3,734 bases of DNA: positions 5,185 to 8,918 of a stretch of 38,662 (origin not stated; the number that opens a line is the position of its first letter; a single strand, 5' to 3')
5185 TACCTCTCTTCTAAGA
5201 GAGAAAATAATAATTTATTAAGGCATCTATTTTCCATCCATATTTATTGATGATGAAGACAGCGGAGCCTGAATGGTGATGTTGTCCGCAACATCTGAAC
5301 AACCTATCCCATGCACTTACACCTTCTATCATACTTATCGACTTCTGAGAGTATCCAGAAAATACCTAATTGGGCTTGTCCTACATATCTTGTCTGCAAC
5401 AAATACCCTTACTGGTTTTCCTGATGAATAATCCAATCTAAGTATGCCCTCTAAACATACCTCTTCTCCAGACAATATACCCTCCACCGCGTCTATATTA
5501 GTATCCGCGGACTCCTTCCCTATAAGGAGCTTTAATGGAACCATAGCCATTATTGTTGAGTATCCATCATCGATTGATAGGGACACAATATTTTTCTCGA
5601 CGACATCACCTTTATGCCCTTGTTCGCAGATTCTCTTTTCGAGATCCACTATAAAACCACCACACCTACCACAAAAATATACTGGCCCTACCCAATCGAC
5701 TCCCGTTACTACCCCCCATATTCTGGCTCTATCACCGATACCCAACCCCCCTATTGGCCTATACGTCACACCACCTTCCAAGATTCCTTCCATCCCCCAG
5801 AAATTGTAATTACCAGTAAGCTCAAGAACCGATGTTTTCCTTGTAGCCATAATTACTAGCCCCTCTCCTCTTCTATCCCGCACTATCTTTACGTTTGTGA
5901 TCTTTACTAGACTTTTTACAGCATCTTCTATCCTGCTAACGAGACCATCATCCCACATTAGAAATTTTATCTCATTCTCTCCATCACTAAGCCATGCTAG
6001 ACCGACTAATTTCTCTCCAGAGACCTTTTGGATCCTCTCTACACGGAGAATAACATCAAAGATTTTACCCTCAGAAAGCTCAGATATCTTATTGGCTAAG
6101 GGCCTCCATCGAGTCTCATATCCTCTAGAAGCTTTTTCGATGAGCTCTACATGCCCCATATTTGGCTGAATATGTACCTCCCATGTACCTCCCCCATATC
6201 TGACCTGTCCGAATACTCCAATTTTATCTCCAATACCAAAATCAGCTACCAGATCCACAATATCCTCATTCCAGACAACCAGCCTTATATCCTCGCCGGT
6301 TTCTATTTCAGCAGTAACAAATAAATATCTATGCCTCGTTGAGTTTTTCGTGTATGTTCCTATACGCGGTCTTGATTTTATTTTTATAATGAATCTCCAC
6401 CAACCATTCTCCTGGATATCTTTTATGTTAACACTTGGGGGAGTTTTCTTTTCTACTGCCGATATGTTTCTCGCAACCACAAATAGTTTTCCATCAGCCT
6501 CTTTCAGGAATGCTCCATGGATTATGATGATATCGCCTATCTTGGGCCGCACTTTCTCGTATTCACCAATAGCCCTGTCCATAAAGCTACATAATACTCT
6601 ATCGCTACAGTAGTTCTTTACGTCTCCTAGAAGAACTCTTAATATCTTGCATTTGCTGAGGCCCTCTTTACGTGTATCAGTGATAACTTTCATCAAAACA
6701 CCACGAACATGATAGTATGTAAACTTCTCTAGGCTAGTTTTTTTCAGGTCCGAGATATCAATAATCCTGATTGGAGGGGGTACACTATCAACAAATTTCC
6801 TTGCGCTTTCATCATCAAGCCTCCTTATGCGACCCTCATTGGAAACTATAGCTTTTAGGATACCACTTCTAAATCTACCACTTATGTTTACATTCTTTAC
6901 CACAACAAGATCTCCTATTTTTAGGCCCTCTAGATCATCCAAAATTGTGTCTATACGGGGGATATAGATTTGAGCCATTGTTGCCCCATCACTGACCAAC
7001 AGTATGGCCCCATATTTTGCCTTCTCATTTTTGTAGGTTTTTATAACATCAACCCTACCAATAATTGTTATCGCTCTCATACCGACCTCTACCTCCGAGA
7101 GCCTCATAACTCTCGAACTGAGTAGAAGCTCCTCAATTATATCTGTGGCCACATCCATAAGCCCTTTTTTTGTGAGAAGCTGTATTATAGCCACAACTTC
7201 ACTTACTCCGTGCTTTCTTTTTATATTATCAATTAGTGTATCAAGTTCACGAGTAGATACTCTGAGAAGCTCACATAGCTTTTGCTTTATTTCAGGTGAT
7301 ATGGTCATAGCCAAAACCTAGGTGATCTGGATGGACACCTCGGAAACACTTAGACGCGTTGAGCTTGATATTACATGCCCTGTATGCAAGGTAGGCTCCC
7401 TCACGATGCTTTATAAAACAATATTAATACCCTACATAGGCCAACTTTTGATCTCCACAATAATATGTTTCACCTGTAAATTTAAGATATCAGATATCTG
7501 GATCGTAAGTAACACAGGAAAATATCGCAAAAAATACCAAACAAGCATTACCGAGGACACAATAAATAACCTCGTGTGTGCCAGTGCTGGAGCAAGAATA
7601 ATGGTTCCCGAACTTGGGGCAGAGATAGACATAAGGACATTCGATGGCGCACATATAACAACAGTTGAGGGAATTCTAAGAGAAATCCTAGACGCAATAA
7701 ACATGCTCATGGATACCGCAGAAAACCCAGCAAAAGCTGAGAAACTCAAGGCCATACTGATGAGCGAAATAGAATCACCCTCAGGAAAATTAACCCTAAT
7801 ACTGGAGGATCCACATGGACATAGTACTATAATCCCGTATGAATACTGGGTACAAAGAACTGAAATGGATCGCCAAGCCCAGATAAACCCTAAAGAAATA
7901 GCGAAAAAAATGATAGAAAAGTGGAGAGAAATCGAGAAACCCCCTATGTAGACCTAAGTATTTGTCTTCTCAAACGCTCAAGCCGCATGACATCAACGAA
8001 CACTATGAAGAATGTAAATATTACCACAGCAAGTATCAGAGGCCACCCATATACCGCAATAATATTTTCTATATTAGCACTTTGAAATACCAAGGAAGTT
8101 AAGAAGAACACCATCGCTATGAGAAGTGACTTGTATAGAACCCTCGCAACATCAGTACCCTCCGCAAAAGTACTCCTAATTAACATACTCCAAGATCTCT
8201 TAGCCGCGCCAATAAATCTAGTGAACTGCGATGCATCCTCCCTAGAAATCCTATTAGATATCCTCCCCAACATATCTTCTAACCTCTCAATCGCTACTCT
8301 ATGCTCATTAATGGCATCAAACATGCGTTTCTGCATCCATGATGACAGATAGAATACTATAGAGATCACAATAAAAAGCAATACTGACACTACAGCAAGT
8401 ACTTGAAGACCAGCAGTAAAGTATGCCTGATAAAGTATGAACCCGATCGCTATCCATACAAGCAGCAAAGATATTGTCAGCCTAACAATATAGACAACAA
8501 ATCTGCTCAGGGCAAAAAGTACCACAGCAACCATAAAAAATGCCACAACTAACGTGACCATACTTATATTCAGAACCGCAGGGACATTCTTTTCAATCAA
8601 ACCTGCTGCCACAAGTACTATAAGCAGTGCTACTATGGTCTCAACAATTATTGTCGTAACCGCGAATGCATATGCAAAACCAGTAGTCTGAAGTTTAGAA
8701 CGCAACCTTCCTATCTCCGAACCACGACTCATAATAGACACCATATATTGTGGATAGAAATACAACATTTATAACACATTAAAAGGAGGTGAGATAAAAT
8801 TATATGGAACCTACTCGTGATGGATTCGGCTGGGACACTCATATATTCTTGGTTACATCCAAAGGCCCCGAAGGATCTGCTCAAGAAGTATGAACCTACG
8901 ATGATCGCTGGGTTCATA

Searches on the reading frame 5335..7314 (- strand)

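Call 15: search_protein_families(library=pfam, proteins=[window:5335-7314:-], max_evalue=0.001)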
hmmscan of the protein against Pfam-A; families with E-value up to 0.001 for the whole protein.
window:5335-7314:- (659 aa): 1 family
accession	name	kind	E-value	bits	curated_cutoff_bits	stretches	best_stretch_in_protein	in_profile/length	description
PF01336.31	tRNA_anti-codon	-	2.6e-07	30.9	27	0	327-382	14-69/75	OB-fold nucleic acid binding domain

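Call 94: search_protein_families(library=padloc, proteins=[window:5335-7314:-], max_evalue=0.0001)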
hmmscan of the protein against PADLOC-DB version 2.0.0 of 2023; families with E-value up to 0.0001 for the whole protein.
window:5335-7314:- (659 aa): 0 families

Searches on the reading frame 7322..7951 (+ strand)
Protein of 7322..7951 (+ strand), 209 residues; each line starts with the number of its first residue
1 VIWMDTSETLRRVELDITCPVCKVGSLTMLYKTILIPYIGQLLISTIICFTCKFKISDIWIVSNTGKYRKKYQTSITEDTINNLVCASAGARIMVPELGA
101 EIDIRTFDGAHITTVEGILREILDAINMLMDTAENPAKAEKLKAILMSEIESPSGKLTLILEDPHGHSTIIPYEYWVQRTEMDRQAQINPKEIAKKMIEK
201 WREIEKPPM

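Call 15: search_protein_families(library=pfam, proteins=[window:7322-7951:+], max_evalue=0.001)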
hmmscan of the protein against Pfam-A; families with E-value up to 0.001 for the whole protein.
window:7322-7951:+ (209 aa): 1 family
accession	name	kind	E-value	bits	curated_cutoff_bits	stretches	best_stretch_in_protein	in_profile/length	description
PF22794.1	jr-ZPR1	-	1.2e-11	45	27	1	82-173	4-99/125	ZPR1 jelly-roll domain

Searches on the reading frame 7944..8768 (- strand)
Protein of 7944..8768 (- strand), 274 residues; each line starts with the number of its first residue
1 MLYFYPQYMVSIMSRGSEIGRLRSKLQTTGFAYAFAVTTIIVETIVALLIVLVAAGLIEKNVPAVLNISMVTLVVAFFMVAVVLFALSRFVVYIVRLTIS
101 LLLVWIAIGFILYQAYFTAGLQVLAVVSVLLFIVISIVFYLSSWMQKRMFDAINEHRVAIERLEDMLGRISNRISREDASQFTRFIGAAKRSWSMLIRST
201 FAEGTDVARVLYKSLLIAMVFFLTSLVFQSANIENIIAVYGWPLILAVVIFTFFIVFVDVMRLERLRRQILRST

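Call 15: search_protein_families(library=pfam, proteins=[window:7944-8768:-], max_evalue=0.001)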
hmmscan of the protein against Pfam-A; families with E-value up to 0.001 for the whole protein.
window:7944-8768:- (274 aa): 0 families

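Call 22: search_protein_families(library=phrogs, proteins=[window:7944-8768:-], max_evalue=0.1)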
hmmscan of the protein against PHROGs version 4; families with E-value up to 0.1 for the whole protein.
window:7944-8768:- (274 aa): 1 family
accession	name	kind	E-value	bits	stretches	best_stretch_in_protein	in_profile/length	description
phrog_38518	-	unknown function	0.064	14.5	0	170-234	9-73/100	-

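Call 76: search_protein_families(library=padloc, proteins=[window:7944-8768:-], max_evalue=0.01)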
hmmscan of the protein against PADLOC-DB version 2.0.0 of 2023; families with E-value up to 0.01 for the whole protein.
window:7944-8768:- (274 aa): 0 families
